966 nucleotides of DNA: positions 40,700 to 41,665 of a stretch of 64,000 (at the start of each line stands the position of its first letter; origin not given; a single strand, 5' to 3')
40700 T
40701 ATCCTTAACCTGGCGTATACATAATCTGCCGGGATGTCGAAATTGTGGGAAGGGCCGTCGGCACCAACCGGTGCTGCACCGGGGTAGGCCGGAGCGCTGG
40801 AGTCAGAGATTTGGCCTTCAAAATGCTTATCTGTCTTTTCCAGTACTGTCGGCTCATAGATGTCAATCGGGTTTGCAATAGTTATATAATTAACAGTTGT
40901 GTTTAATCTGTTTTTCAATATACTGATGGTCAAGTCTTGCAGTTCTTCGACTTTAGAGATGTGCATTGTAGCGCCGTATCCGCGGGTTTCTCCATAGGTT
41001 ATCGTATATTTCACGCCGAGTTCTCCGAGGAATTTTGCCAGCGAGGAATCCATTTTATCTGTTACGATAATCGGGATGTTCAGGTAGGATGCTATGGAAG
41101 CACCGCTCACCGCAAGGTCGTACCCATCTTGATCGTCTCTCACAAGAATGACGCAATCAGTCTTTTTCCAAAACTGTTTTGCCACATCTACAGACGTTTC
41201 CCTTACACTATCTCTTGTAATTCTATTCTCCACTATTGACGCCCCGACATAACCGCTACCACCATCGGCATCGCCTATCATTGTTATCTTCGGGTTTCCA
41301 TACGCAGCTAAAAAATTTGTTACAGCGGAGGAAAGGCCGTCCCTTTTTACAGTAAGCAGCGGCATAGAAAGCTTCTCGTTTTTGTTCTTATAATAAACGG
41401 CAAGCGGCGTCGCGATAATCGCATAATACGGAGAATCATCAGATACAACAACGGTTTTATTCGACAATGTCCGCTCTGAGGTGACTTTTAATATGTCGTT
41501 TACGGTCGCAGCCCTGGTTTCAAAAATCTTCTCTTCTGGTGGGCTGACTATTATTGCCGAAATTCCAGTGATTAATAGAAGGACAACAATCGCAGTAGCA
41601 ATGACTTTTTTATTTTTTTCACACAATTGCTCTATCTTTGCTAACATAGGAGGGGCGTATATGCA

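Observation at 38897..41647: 916-aa secreted protein with a putative gingipain-like cysteine peptidase domain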

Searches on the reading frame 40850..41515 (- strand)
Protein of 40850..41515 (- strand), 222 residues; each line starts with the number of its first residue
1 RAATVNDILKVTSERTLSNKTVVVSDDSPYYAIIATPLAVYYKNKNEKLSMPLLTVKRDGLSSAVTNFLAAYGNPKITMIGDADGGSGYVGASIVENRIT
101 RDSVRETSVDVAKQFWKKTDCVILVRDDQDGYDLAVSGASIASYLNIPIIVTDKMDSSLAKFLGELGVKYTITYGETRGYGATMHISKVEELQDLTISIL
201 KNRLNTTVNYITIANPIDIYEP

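Call 49: find_homologous_proteins(query=A3, max_evalue=0.001)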
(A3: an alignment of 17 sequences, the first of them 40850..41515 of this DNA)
Query A3 (17 sequences) (222 aa, profile of the alignment): 17 proteins with E <= 0.001 among 6488 candidates.
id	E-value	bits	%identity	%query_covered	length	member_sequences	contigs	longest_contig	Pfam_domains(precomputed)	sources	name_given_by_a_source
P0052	1.0e-65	239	43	99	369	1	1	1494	-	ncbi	ncbi:MAG: hypothetical protein AB1485_09020, partial [Candidatus Thermoplasmatota archaeon]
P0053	9.1e-59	217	32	100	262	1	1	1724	-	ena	-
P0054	1.5e-57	213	35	100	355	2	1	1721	-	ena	-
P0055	8.2e-56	207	37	91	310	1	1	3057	-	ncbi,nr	ncbi:MAG: hypothetical protein U9O49_01860, partial [Candidatus Thermoplasmatota archaeon]|nr:hypoth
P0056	1.3e-55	206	36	98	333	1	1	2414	-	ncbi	ncbi:MAG: hypothetical protein ACTSR1_09520, partial [Candidatus Heimdallarchaeota archaeon]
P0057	3.0e-52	195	33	90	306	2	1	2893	-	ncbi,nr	ncbi:MAG: hypothetical protein J7L47_03995, partial [Candidatus Odinarchaeota archaeon]|nr:hypotheti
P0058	6.6e-44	168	26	95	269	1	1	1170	-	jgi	-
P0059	2.2e-43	166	27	93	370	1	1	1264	-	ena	-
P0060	1.3e-42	164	40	67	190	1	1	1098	-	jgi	-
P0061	1.0e-41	161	27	95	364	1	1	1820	-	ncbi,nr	ncbi:MAG TPA: cell wall-binding repeat-containing protein, partial [Thermoplasmatales archaeon]|nr:c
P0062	2.8e-41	159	33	90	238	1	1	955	-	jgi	-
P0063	1.3e-38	151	31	80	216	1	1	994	-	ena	-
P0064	5.5e-31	126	26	50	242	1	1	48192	-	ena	-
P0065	1.2e-27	115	37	48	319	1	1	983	-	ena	-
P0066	2.0e-27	114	37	54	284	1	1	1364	-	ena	-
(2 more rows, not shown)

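Call 57: search_solved_structures(query=A3, max_evalue=10, show_alignments=2)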
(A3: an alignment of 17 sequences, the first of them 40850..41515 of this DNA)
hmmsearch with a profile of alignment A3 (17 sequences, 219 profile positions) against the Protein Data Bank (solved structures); distinct sequences matched with E-value up to 10: 4.
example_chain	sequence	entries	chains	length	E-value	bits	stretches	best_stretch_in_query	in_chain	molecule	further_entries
5j72_A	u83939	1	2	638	1.4e-09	41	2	80-189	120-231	Putative N-acetylmuramoyl-L-alanine amidase,autolysin cwp6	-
1p4a_A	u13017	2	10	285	0.25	14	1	135-155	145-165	Pur operon repressor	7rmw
1o57_A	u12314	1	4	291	0.26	14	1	135-155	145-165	PUR OPERON REPRESSOR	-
8y2h_B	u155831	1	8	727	0.81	12.3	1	131-165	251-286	Delta-1-pyrroline-5-carboxylate synthase A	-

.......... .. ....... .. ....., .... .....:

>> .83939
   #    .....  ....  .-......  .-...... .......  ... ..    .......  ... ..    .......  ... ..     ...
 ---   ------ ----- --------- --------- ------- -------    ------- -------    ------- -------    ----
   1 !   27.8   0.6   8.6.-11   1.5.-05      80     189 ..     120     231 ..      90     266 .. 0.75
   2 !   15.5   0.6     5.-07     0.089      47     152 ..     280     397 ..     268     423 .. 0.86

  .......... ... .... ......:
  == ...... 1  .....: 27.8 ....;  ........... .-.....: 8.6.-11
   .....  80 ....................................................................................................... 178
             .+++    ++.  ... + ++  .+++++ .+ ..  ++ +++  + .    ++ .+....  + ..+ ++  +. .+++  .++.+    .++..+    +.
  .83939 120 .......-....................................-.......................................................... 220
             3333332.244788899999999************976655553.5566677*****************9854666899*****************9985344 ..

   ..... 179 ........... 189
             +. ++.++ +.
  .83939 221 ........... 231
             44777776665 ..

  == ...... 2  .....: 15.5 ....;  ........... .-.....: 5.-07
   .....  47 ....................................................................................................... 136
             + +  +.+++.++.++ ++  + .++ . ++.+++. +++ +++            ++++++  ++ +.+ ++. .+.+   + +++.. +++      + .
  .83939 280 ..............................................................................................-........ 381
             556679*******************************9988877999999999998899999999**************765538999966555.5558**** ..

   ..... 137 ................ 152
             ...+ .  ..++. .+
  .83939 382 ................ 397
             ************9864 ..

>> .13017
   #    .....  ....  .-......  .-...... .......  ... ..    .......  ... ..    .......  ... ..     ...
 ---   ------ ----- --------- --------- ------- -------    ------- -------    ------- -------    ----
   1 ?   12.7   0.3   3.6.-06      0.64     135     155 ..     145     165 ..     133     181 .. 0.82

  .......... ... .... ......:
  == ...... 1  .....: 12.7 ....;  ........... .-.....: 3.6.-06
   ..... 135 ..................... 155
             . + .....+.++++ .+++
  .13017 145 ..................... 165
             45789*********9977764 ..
